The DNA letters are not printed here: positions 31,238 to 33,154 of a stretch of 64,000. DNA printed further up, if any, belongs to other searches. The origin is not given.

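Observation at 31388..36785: Three-gene exported operon: DUF1588-like haem protein, di-haem LamG lipoprotein and a Tat-exported phosphatase/sulfatase-like protein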

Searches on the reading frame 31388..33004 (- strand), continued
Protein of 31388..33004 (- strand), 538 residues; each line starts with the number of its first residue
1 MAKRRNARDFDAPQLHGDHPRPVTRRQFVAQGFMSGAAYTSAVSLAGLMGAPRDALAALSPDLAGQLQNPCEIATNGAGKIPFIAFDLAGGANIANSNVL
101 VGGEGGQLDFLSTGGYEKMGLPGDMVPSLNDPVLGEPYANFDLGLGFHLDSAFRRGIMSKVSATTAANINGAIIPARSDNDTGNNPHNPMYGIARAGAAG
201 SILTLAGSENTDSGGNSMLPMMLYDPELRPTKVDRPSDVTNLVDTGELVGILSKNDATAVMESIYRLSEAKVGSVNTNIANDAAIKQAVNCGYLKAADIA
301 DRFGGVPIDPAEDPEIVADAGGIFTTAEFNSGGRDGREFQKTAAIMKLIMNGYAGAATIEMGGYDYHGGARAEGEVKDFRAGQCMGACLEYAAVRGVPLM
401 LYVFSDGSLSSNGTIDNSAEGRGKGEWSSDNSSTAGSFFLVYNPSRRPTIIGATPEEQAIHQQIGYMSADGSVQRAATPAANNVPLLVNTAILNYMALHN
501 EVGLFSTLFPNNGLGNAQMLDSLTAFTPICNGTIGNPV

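Call 62: fold_search(model_id=the predicted structure, library=pdb)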
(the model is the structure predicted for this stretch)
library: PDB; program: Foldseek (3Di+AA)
matches with E <= 10: 487; with E <= 0.001: 0
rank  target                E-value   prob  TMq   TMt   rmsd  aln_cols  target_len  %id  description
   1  1p49                  5.2e-03  0.66  0.23  0.23  21.8       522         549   11  Structure of Human Placental Estrone/DHEA Sulfatase (released 2003-08-12)
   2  1anj_A                6.4e-03  0.51  0.23  0.26  20.1       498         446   12  ALKALINE PHOSPHATASE (K328H) (released 1996-01-29)
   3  1khj_A                6.8e-03  0.44  0.22  0.25  19.8       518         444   13  E. COLI ALKALINE PHOSPHATASE MUTANT (D153HD330N) MIMIC OF THE TRANSITION STATES WITH ALUMINIUM FLUORIDE (released 2002-03-13)
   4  1kh7_A                7.9e-03  0.47  0.23  0.27  19.9       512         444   12  E. COLI ALKALINE PHOSPHATASE MUTANT (D153GD330N) (released 2002-03-27)
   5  2w5x_A                1.1e-02  0.63  0.14  0.20   8.8       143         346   18  Structure of TAB5 alkaline phosphatase mutant His 135 Glu with Mg bound in the M3 site. (released 2009-11-24)
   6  8eg3                  1.2e-02  0.35  0.19  0.19  21.2       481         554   10  Structure of human placental steroid (estrone/DHEA) sulfatase at 2.0 angstrom resolution (released 2022-12-07)
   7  1aja_A                1.2e-02  0.41  0.21  0.25  18.5       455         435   13  THREE-DIMENSIONAL STRUCTURE OF THE D153G MUTANT OF E. COLI ALKALINE PHOSPHATASE: A MUTANT WITH WEAKER MAGNESIUM BINDIN (released 1995-11-14)
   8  1ura_A                1.4e-02  0.41  0.23  0.27  17.9       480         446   12  ALKALINE PHOSPHATASE (D51ZN) (released 1996-07-11)
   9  1ajb_A                1.5e-02  0.44  0.22  0.26  18.5       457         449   11  THREE-DIMENSIONAL STRUCTURE OF THE D153G MUTANT OF E. COLI ALKALINE PHOSPHATASE: A MUTANT WITH WEAKER MAGNESIUM BINDIN (released 1995-11-14)
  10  2w5v_A                1.6e-02  0.82  0.15  0.22   8.0       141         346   17  Structure of TAB5 alkaline phosphatase mutant His 135 Asp with Mg bound in the M3 site. (released 2009-11-24)
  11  2anh_A                1.9e-02  0.38  0.23  0.26  17.5       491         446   11  ALKALINE PHOSPHATASE (D153H) (released 1996-01-29)
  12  1ali_A                2.0e-02  0.33  0.23  0.26  20.4       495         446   13  ALKALINE PHOSPHATASE MUTANT (H412N) (released 1995-11-14)
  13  1ajc_A                2.2e-02  0.33  0.22  0.26  19.1       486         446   12  THREE-DIMENSIONAL STRUCTURE OF THE D153G MUTANT OF E. COLI ALKALINE PHOSPHATASE: A MUTANT WITH WEAKER MAGNESIUM BINDIN (released 1995-11-14)
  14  3dpc_B                2.2e-02  0.33  0.23  0.27  16.9       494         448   12  Structure of E.coli Alkaline Phosphatase Mutant in Complex with a Phosphorylated Peptide (released 2009-06-16)
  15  5tpq_B                2.3e-02  0.33  0.23  0.26  20.4       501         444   12  E. coli alkaline phosphatase D101A, D153A, R166S, E322A, K328A mutant (released 2017-11-01)
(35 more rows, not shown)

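Call 72: find_related_loci(query=A6, collection=metagenome_contigs, flank=10000)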
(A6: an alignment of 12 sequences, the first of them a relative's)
Query A6 (512 aa) in metagenome_contigs; peptide patterns used: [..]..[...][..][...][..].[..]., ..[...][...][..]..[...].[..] (x = any residue, [..] = any of these).
600 stretches matched a pattern (row limit reached: there are more); 523 encode a relative of the query (tblastn E <= 1e-3); the best 80 are kept; 80 distinct loci.
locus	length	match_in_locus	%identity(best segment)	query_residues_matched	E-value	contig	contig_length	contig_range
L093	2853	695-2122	44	11-511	2e-130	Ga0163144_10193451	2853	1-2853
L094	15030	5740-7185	43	12-511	2e-123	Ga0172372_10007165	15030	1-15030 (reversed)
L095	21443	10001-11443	43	14-511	8e-122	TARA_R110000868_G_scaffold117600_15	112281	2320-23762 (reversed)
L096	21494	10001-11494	43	1-511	3e-118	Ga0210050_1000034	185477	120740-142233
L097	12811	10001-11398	41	21-510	6e-116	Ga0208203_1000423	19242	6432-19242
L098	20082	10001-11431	41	20-505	8e-112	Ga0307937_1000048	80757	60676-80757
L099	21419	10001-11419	40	21-505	3e-108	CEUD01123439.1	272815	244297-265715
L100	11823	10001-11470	39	1-510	7e-108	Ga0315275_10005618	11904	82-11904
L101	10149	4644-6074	40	14-511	2e-106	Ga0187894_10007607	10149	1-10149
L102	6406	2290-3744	40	1-498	3e-106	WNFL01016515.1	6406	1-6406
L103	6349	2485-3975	41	1-510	7e-106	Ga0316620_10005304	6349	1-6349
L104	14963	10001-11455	41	14-511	4e-105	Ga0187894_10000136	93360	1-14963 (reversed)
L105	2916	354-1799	40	11-511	3e-108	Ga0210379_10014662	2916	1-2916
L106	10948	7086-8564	39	1-510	6e-105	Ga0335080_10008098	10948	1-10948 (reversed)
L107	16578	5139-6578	40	14-511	3e-104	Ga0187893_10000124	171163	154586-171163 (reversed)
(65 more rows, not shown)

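Call 75: list_cluster_members(proteins=[P0397, P0396, P0416, P0417, P0421, P0436, P0439, P0446, P0490, P0508])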
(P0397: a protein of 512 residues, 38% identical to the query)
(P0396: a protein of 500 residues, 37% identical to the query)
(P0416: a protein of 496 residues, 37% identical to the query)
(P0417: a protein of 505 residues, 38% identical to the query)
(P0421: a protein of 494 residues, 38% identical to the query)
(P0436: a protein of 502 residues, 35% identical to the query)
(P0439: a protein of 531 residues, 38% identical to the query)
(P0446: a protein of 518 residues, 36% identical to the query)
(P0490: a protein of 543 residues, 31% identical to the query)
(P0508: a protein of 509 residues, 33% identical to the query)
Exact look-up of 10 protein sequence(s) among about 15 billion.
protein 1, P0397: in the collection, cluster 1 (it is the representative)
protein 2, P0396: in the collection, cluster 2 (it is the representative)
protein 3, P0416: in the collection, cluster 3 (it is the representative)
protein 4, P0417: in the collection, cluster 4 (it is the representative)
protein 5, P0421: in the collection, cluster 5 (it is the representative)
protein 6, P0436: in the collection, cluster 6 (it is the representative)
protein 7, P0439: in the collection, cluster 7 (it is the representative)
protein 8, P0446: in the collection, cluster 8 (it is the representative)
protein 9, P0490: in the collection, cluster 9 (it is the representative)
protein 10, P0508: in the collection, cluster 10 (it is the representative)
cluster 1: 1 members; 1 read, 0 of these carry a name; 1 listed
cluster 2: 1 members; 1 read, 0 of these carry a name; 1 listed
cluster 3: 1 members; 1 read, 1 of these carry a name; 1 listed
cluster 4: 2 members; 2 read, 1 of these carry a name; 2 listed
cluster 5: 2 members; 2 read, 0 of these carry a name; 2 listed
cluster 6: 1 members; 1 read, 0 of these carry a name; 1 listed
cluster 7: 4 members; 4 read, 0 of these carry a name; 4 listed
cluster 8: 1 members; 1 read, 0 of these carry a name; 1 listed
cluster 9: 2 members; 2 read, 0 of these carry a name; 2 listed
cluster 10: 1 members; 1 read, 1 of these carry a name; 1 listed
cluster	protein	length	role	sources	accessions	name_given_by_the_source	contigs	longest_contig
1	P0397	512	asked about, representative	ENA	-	-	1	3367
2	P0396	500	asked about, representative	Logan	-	-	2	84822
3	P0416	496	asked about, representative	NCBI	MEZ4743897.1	MAG: hypothetical protein R3B45_15870 [Bdellovibrionota bacterium]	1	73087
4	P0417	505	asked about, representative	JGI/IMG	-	-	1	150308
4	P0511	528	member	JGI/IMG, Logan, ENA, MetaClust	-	\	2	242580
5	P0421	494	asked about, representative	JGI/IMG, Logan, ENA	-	-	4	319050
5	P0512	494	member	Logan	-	-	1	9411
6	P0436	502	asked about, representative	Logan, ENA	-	-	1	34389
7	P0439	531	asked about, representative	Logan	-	-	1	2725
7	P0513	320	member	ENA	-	-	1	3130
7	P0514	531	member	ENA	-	-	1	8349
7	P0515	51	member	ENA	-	-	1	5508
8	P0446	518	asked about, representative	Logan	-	-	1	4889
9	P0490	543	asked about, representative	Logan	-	-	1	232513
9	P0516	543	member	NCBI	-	-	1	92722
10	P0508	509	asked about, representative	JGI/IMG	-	hypothetical protein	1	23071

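Call 80: search_dna_similar(query=window:31388-33004:-, collection=plasmids, mode=protein, max_rows=20, max_evalue=0.001)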
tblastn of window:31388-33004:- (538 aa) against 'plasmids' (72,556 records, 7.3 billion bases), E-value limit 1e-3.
No match.

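Call 90: search_protein_families(library=pfam, proteins=[L096:3785-5308:+, L096:5719-6882:+, L096:6862-7392:-, L096:7389-7928:-, L096:9259-9990:+, L096:11507-12877:+, L096:12882-13709:+, L096:13753-14907:+, L096:14871-15962:+, L096:16896-18329:+], max_evalue=0.001)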
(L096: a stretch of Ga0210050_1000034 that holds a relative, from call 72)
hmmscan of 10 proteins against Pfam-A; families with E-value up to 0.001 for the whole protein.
L096:3785-5308:+ (507 aa): 1 family
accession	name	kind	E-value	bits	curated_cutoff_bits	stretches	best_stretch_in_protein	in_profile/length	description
PF13424.12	TPR_12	-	0.00022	21.8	30.1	0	181-221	5-45/77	Tetratricopeptide repeat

L096:5719-6882:+ (387 aa): 1 family
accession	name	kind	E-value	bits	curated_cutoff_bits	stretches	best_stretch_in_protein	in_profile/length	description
PF07690.21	MFS_1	-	9e-19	68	33.4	1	33-330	16-325/347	Major Facilitator Superfamily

L096:6862-7392:- (176 aa): 0 families

L096:7389-7928:- (179 aa): 3 families
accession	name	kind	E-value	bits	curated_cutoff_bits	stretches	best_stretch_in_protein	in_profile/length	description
PF04542.20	Sigma70_r2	-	2e-11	43.9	24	1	26-90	1-68/71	Sigma-70 region 2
PF08281.18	Sigma70_r4_2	-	8.1e-11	41.8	25.7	1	125-168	10-53/54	Sigma-70, region 4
PF04545.22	Sigma70_r4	-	7.9e-08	32.1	24.1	1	123-167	2-46/50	Sigma-70, region 4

L096:9259-9990:+ (243 aa): 0 families

L096:11507-12877:+ (456 aa): 0 families

L096:12882-13709:+ (275 aa): 1 family
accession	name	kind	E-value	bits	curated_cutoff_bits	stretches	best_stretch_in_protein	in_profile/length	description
PF01252.23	Peptidase_A8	-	2.3e-14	54.3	25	1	13-135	4-141/142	Signal peptidase (SPase) II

L096:13753-14907:+ (384 aa): 0 families

L096:14871-15962:+ (363 aa): 0 families

L096:16896-18329:+ (477 aa): 2 families
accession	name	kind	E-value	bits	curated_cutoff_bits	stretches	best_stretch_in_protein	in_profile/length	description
PF00939.25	Na_sulph_symp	-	6.8e-56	190.7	27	1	12-473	14-461/472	Sodium:sulfate symporter transmembrane region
PF03600.22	CitMHS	-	1.5e-52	179.3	31.9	2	42-280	2-214/336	Citrate transporter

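Call 95: search_protein_families(library=pfam, proteins=[L104:5-709:+, L104:1159-2109:-, L104:1102-2124:+, L104:2128-3387:-, L104:3408-3953:-, L104:3626-4213:-, L104:4197-6383:-, L104:4320-6317:+, L104:11629-12615:-, L104:12810-14162:+], max_evalue=0.001)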
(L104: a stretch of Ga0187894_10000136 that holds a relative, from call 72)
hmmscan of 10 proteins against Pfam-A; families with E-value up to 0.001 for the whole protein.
L104:5-709:+ (234 aa): 0 families

L104:1159-2109:- (316 aa): 1 family
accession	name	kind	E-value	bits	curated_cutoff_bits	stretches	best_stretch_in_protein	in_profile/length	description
PF02424.20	ApbE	-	1.3e-73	248.2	25.6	1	11-276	1-256/266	ApbE family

L104:1102-2124:+ (340 aa): 0 families

L104:2128-3387:- (419 aa): 1 family
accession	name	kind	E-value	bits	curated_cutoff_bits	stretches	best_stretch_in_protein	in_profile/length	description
PF12094.14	DUF3570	-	2.1e-62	211.7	25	1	27-375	2-387/427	Protein of unknown function (DUF3570)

L104:3408-3953:- (181 aa): 1 family
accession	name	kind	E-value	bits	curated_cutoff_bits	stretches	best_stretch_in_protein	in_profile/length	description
PF14086.11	DUF4266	-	8.1e-19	68.7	27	1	132-181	1-50/50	Domain of unknown function (DUF4266)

L104:3626-4213:- (195 aa): 6 families
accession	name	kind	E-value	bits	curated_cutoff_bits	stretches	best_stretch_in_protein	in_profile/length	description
PF08534.16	Redoxin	-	7.9e-25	87.8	26.6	1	52-180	2-142/148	Redoxin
PF00578.27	AhpC-TSA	-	2.2e-23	83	26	1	53-169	2-123/124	AhpC/TSA family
PF13905.12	Thioredoxin_8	-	2.6e-16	60.2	27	1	77-166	1-93/94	Thioredoxin-like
PF00085.26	Thioredoxin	-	1.3e-11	44.9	23.5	1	77-123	18-63/103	Thioredoxin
PF00255.25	GSHPx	-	3.7e-05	23.7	27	1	59-116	4-59/108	Glutathione peroxidase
PF13098.12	Thioredoxin_2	-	6e-05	23.8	27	1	76-174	4-94/104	Thioredoxin-like domain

L104:4197-6383:- (728 aa): 3 families
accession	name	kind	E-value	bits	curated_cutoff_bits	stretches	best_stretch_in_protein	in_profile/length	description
PF02683.22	DsbD_TM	-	9.3e-17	61.5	27.1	1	326-538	3-215/219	Cytochrome C biogenesis protein transmembrane domain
PF13899.12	Thioredoxin_7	-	2.3e-16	60.1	27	1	617-701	4-83/83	Thioredoxin-like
PF11412.14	DsbD_N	-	1.2e-13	51.6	25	1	52-154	13-111/119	Thiol:disulfide interchange protein DsbD, N-terminal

L104:4320-6317:+ (665 aa): 0 families

L104:11629-12615:- (328 aa): 1 family
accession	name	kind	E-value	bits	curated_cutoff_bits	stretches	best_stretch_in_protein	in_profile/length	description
PF00296.26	Bac_luciferase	-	8.4e-65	219.6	27.9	1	20-298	20-308/314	Luciferase-like monooxygenase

L104:12810-14162:+ (450 aa): 3 families
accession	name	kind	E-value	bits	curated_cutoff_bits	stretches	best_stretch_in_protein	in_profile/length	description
PF05697.18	Trigger_N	-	3.8e-36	125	22.2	1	24-165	3-144/144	Bacterial trigger factor protein (TF)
PF05698.19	Trigger_C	-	1.9e-28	100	22.7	1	284-439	1-161/162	Bacterial trigger factor protein (TF) C-terminus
PF00254.34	FKBP_C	-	2.2e-14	54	21.1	1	179-257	5-92/94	FKBP-type peptidyl-prolyl cis-trans isomerase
